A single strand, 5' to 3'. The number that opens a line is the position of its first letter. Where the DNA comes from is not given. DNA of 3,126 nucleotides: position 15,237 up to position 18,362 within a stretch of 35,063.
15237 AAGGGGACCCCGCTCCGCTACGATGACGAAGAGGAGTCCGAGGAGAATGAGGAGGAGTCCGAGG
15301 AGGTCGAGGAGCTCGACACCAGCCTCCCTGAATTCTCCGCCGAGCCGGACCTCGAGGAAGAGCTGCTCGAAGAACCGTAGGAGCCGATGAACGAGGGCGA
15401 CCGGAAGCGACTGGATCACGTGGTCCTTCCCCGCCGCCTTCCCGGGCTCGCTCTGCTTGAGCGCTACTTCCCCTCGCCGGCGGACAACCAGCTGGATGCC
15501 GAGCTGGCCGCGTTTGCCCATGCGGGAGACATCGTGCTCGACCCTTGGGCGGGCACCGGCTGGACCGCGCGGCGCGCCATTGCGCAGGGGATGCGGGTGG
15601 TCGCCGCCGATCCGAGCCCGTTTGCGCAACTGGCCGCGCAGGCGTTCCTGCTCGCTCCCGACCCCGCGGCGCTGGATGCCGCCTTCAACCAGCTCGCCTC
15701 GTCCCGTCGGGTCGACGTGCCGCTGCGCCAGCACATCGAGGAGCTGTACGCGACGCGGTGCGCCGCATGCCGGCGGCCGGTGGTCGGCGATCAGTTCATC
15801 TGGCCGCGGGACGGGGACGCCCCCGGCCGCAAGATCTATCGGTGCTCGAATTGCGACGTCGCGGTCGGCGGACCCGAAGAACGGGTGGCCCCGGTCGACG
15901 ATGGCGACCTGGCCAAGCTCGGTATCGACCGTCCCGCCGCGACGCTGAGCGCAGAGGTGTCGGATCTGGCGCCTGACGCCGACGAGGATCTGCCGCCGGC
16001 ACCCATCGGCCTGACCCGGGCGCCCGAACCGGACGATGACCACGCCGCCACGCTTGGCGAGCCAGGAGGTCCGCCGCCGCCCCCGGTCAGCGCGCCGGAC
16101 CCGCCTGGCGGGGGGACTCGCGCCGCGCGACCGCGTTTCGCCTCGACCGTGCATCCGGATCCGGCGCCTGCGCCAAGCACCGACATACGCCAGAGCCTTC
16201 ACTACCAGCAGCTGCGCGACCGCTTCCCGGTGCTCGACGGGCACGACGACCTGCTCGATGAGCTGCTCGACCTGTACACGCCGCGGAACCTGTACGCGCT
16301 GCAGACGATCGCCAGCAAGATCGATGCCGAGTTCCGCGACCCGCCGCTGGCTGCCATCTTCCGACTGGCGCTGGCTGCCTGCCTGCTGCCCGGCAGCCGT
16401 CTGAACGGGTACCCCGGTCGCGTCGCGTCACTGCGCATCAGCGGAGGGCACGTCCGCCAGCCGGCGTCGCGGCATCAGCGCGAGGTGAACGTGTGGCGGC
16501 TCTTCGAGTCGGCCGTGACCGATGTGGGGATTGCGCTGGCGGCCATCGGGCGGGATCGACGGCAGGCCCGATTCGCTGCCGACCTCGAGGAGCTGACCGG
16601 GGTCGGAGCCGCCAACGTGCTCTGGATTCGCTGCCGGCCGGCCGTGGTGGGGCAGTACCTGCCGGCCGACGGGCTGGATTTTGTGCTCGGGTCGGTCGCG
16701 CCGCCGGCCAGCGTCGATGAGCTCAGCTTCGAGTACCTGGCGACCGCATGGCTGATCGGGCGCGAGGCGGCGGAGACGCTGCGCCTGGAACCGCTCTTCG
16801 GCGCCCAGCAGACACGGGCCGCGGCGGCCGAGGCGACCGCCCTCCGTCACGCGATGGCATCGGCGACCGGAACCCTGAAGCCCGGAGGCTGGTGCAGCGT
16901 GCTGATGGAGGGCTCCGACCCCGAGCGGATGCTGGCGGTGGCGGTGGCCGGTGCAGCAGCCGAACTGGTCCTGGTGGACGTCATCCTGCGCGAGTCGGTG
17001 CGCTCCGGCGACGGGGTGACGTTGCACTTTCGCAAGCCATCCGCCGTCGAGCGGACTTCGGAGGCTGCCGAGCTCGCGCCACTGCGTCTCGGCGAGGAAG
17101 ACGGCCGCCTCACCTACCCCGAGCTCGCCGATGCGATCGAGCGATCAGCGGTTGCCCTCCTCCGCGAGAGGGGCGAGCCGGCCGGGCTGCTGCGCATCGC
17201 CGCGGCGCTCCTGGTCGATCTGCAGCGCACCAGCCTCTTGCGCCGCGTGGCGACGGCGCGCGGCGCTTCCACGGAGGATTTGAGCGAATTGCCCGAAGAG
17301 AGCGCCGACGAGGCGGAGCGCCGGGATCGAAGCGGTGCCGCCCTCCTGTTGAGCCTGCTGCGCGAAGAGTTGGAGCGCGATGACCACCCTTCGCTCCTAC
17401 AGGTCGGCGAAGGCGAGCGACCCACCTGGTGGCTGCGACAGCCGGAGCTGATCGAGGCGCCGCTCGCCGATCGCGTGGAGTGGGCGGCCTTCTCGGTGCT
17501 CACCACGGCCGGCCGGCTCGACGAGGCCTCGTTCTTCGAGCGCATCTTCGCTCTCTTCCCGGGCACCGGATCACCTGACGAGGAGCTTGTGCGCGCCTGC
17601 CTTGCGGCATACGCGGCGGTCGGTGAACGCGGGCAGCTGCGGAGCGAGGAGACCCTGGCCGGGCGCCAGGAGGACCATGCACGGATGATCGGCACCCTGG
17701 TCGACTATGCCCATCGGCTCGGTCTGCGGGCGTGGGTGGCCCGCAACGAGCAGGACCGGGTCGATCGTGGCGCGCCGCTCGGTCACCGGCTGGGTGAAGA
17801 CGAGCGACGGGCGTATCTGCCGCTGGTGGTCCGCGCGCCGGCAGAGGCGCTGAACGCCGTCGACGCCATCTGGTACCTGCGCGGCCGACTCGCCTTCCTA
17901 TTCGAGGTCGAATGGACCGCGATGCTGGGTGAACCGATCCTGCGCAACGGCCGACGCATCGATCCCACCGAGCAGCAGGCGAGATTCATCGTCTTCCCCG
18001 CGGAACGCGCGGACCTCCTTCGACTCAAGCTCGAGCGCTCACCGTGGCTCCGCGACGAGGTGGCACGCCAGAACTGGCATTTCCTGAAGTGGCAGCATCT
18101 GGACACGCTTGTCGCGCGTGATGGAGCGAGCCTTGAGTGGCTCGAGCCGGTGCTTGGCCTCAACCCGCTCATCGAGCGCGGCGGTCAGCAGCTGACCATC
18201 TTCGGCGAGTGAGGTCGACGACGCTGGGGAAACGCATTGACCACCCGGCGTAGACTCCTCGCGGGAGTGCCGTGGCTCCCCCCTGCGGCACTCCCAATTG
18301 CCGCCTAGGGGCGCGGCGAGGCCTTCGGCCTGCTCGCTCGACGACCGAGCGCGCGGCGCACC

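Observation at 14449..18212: Two-gene module: TPR/acidic-tail protein plus 941-aa Zn-ribbon methyltransferase-like protein, just downstream of PolX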

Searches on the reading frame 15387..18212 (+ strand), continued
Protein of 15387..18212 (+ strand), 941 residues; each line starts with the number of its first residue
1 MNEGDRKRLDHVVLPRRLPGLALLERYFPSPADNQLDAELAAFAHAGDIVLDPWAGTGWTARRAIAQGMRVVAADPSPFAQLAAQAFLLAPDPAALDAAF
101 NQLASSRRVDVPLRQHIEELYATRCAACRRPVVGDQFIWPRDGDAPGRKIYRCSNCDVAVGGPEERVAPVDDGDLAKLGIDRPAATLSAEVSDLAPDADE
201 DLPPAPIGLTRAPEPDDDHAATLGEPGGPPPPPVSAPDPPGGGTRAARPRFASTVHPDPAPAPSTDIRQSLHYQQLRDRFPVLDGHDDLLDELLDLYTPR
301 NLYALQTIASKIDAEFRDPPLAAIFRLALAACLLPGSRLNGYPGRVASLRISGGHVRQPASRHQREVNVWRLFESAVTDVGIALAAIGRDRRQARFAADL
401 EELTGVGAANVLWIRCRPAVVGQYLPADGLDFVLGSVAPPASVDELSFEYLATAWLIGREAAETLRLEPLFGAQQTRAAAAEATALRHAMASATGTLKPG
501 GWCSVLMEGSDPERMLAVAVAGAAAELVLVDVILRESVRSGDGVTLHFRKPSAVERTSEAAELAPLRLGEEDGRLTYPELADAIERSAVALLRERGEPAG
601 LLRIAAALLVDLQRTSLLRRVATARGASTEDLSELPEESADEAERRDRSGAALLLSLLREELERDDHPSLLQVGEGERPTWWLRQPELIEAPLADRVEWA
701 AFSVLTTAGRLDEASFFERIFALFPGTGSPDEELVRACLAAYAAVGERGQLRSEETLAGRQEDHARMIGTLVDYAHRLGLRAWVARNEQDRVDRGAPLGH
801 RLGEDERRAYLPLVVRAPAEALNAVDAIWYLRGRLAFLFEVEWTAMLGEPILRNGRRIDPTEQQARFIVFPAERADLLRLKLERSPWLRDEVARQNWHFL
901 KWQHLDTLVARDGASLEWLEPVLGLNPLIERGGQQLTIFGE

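Call 52: find_related_loci(query=A6, collection=metagenome_contigs, flank=7000)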
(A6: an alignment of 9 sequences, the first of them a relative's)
Query A6 (923 aa) in metagenome_contigs; peptide patterns used: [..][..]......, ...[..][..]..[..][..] (x = any residue, [..] = any of these).
600 stretches matched a pattern (row limit reached: there are more); 437 encode a relative of the query (tblastn E <= 1e-3); the best 80 are kept; 80 distinct loci.
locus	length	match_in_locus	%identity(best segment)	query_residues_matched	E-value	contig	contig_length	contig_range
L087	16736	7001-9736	80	1-921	0e+0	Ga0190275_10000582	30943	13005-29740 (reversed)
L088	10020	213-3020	73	1-922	0e+0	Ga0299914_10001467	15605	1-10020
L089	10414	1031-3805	76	1-922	0e+0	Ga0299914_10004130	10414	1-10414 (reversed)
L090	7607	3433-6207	76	1-922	0e+0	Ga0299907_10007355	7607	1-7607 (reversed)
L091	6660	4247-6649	77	1-828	0e+0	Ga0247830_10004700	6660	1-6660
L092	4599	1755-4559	67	1-922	0e+0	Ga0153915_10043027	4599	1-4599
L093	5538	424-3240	67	1-922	0e+0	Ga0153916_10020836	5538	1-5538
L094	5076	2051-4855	67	1-922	0e+0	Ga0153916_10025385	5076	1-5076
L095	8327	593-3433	67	1-922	0e+0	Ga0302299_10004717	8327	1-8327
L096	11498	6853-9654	70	1-922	0e+0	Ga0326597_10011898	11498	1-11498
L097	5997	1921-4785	66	1-922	0e+0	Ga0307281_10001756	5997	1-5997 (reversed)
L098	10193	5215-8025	67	1-922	0e+0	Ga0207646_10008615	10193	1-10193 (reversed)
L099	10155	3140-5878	67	1-922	0e+0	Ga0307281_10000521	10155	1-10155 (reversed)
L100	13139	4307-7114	65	1-922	0e+0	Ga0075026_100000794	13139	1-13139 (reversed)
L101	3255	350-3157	69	10-922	0e+0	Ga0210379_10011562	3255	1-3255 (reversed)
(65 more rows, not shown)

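Call 55: list_cluster_members(proteins=[P0407, P0244, P0245, P0248, P0253, P0256, P0260, P0286, P0398, P0393])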
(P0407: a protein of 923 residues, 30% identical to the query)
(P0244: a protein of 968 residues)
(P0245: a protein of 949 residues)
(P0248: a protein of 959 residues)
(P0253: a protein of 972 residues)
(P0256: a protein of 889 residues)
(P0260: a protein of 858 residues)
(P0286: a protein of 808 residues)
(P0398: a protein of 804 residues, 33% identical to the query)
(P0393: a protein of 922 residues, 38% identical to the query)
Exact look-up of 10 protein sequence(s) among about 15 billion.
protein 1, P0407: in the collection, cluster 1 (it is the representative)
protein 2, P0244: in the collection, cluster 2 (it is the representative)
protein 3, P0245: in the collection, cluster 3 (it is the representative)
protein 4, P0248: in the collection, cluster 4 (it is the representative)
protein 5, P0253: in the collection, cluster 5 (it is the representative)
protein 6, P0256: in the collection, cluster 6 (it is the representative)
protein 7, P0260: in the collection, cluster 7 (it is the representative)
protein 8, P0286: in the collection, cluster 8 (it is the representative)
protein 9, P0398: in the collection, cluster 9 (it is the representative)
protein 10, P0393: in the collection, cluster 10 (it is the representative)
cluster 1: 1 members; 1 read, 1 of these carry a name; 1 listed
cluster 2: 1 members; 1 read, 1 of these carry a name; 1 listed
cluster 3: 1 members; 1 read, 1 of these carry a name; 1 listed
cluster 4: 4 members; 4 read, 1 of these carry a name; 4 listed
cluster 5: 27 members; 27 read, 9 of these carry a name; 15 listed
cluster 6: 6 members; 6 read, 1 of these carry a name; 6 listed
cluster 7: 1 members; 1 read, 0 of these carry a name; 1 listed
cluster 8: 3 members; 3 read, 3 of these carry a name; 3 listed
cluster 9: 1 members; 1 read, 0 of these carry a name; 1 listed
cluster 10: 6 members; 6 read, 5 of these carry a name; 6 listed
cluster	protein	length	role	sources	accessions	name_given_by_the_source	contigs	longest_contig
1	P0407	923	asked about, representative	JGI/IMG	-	hypothetical protein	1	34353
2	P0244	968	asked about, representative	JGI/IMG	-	hypothetical protein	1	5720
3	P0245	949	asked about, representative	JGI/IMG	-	hypothetical protein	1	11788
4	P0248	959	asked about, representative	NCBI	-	-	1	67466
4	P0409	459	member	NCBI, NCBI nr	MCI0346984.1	MAG: hypothetical protein L0221_16345, partial [Chloroflexi bacterium] | hypothetical protein [Chloroflexota bacterium]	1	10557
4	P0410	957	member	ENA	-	-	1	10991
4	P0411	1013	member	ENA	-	-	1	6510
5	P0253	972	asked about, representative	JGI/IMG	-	-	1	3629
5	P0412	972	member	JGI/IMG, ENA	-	hypothetical protein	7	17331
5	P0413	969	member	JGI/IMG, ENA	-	hypothetical protein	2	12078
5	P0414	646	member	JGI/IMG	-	hypothetical protein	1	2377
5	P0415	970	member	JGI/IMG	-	hypothetical protein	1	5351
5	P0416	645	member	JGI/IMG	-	hypothetical protein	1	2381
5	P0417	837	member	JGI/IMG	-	hypothetical protein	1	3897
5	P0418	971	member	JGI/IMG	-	hypothetical protein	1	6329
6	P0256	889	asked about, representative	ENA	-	-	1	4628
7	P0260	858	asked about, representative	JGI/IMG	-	-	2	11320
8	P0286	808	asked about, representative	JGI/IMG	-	hypothetical protein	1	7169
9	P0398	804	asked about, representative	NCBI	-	-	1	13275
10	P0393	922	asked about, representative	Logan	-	-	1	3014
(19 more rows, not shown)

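Call 62: find_encoding_contigs(protein=P0401, flank=6000, max_places=1)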
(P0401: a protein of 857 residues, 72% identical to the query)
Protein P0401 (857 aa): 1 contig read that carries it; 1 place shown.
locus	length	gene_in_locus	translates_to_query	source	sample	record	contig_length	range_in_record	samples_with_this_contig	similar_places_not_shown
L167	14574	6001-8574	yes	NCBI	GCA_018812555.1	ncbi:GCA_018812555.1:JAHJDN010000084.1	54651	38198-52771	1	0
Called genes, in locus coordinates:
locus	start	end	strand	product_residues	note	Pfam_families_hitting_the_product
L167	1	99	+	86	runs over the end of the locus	PF05016:ParE_toxin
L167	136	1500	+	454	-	PF04055:Radical_SAM, PF13186:SPASM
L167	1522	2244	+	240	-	PF01791:DeoC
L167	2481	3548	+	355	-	PF13433:Peripla_BP_5, PF13458:Peripla_BP_6, PF01094:ANF_receptor, PF13433:Peripla_BP_5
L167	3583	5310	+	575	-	PF21850:DUF6909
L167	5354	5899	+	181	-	PF00156:Pribosyltran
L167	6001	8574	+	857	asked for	-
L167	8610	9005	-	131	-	PF06803:DUF1232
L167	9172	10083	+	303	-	PF13401:AAA_22 (faint), PF02881:SRP54_N, PF00448:SRP54, PF13604:AAA_30 (weak)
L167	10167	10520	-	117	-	PF01909:NTP_transf_2 (weak), PF18765:Polbeta (weak)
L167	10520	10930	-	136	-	PF05168:HEPN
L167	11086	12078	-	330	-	PF00480:ROK, PF01869:BcrAD_BadFG (faint)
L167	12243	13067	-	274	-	-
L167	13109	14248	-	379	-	PF13439:Glyco_transf_4, PF13579:Glyco_trans_4_4, PF20706:GT4-conflict, PF00534:Glycos_transf_1, PF13692:Glyco_trans_1_4, PF13524:Glyco_trans_1_2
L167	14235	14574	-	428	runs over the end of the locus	-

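Call 63: find_encoding_contigs(protein=P0396, flank=6000, max_places=1)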
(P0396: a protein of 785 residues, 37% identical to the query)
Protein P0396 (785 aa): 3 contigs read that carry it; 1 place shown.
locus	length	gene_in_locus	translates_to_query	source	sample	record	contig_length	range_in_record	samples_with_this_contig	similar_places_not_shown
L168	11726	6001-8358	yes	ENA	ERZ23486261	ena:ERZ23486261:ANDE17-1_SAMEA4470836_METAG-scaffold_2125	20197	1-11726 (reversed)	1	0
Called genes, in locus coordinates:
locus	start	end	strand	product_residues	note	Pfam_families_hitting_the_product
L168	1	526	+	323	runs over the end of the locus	PF13177:DNA_pol3_delta2, PF00004:AAA (faint), PF09115:DNApol3-delta_C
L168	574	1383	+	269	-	PF04468:PSP1, PF28472:PSP1_3rd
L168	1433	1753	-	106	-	PF04232:SpoVS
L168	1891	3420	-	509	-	PF12072:RNase_Y_N, PF08668:HDOD (faint), PF00013:KH_1, PF01966:HD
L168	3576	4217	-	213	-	PF27462:RecX_N, PF21982:RecX_HTH1, PF02631:RecX_HTH2, PF21981:RecX_HTH3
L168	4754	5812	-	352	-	PF00154:RecA_N, PF06745:ATPase (faint), PF08423:Rad51, PF27531:MT3502_N, PF21096:RecA_C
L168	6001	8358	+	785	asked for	PF01555:N6_N4_Mtase (faint)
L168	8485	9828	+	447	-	PF01266:DAO (faint), PF07992:Pyr_redox_2, PF13738:Pyr_redox_3 (faint), PF00070:Pyr_redox, PF02852:Pyr_redox_dim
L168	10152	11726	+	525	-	?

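Call 64: find_encoding_contigs(protein=P0398, flank=6000, max_places=1)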
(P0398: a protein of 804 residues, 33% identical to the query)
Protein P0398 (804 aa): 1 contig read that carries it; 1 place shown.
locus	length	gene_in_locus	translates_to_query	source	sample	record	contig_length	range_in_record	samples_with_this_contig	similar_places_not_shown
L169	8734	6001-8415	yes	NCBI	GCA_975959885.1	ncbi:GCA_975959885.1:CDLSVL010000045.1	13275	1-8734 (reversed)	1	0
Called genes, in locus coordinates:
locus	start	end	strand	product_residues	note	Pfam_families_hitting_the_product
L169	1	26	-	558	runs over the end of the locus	PF00140:Sigma70_r1_2, PF04542:Sigma70_r2, PF04539:Sigma70_r3, PF04545:Sigma70_r4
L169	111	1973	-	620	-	PF01807:Zn_ribbon_DnaG, PF08275:DNAG_N, PF01751:Toprim, PF13155:Toprim_2, PF13662:Toprim_4, PF10410:DnaB_bind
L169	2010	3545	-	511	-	PF12072:RNase_Y_N, PF00013:KH_1 (weak), PF01966:HD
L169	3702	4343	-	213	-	PF27462:RecX_N, PF21982:RecX_HTH1, PF02631:RecX_HTH2, PF21981:RecX_HTH3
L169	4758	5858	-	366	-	PF00154:RecA_N, PF06745:ATPase (weak), PF08423:Rad51, PF00005:ABC_tran (faint), PF21096:RecA_C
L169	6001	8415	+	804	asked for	PF01555:N6_N4_Mtase (faint)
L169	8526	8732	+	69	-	?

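Call 75: find_encoding_contigs(protein=P0333, flank=6000, max_places=2)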
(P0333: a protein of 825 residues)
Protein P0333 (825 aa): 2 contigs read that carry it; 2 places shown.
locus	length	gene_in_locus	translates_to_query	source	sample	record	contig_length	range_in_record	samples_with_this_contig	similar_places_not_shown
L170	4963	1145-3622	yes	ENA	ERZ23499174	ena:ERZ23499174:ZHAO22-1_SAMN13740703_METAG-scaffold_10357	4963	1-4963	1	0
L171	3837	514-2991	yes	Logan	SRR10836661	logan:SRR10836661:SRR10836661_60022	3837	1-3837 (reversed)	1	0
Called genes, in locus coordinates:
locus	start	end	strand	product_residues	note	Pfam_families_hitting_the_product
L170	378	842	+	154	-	PF22399:DUF6979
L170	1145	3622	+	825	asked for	PF01555:N6_N4_Mtase, PF01170:UPF0020 (faint), PF03602:Cons_hypoth95 (faint), PF27126:NmeDI_C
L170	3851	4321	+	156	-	-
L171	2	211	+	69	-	?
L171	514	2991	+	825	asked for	PF01555:N6_N4_Mtase, PF01170:UPF0020 (faint), PF03602:Cons_hypoth95 (faint), PF27126:NmeDI_C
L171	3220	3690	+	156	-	-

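Call 76: fold_search(model_id=the predicted structure, library=viral)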
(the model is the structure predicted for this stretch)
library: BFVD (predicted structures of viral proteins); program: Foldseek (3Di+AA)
matches with E <= 10: 165; with E <= 0.001: 0
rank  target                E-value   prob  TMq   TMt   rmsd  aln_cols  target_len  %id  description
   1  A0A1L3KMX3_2          4.9e-02  0.13  0.08  0.07  33.9       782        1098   11  RNA-directed RNA polymerase [Beihai barnacle virus 9]
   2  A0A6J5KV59            7.4e-02  0.89  0.08  0.22  13.9       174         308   11  COG0863 DNA modification methylase [uncultured Caudovirales phage]
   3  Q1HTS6                1.1e-01  0.23  0.06  0.13  28.2       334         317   15  DNA-directed RNA polymerase subunit rpo30 [Squirrelpox virus]
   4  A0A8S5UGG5            1.9e-01  0.07  0.09  0.11  28.3       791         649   12  Uncharacterized protein [Myoviridae sp. ctshb19]
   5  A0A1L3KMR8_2          2.4e-01  0.15  0.06  0.06  22.8       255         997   13  Replicase [Beihai barnacle virus 7]
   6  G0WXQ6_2              2.6e-01  0.10  0.07  0.06  25.8       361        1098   15  Replicase [Soybean cyst nematode associated northern cereal mosaic virus]
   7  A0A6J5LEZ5            3.1e-01  0.66  0.06  0.21  12.3       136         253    7  AdoMet_MTases domain containing protein [uncultured Caudovirales phage]
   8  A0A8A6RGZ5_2          3.1e-01  0.11  0.07  0.07  19.1       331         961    8  Polyprotein [Orthopteran flavi-related virus]
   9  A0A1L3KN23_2          3.4e-01  0.16  0.07  0.07  18.1       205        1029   13  RNA-directed RNA polymerase L [Wuchang romanomermis nematode virus 2]
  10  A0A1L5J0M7            3.4e-01  0.06  0.11  0.09  32.8      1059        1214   11  (no name in the UniProt tables at hand)
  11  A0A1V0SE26            3.8e-01  0.96  0.06  0.27   3.6        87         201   11  Methyltransferase [Indivirus ILV1]
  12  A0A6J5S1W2            3.8e-01  0.05  0.05  0.06  32.5       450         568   11  Uncharacterized protein [uncultured Caudovirales phage]
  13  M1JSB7                4.0e-01  0.05  0.07  0.10  44.1       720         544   12  Essential structural protein pp78/81 [Spodoptera littoralis nuclear polyhedrosis virus]
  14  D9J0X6                4.2e-01  0.16  0.05  0.34  16.6       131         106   15  Gp178 [Brochothrix phage A9]
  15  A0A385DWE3            4.4e-01  0.87  0.06  0.67   3.0        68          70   15  (no name in the UniProt tables at hand)
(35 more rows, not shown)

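Call 85: find_encoding_contigs(protein=P0274, flank=5000, max_places=3)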
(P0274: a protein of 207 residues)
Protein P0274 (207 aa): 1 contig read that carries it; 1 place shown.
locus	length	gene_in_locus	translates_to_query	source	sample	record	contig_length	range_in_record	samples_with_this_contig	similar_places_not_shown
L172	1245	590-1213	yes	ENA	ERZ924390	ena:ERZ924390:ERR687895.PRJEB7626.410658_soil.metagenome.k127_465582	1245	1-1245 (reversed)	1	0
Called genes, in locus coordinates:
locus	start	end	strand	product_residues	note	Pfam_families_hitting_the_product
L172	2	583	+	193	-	?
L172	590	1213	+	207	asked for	-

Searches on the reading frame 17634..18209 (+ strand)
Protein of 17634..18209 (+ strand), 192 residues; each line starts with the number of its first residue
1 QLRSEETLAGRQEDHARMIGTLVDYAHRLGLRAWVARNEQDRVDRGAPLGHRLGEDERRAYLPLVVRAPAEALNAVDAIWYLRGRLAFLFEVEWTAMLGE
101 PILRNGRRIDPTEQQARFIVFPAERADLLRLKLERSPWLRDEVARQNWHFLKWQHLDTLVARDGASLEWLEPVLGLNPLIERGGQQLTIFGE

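Call 58: search_protein_families(library=pfam, proteins=[window:17634-18209:+], max_evalue=10)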
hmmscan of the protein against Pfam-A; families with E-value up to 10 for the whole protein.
seq(192 aa): 0 families

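Call 59: search_solved_structures(query=window:17634-18209:+, max_evalue=10, show_alignments=3)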
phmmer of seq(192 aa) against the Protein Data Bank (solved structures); distinct sequences matched with E-value up to 10: 0.
